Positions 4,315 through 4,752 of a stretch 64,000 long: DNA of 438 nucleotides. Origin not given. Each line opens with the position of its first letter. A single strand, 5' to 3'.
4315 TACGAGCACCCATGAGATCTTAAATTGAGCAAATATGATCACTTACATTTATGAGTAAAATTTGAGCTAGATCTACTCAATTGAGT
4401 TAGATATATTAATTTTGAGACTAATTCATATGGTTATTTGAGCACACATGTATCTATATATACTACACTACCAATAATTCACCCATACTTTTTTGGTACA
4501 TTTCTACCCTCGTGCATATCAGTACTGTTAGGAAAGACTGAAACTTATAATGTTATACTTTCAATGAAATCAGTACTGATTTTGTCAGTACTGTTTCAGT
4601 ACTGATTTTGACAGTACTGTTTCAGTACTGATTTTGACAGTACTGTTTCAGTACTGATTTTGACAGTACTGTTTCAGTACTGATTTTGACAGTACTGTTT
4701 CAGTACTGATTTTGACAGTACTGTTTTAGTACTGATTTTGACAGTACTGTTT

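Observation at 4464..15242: About 10.8-kb foldback-like structure with terminal inverted repeats made of flank plus 26-bp satellite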

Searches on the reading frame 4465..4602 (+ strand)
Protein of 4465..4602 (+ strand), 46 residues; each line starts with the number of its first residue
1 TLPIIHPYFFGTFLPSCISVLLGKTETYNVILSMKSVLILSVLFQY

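Call 35: find_homologous_proteins(query=window:4465-4602:+, max_evalue=10)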
Query seq(46 aa): no candidate shares three 5-residue words with the query. No homologue found.
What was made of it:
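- Tried and rejected: Using it as a protein probe found nothing (call 35).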
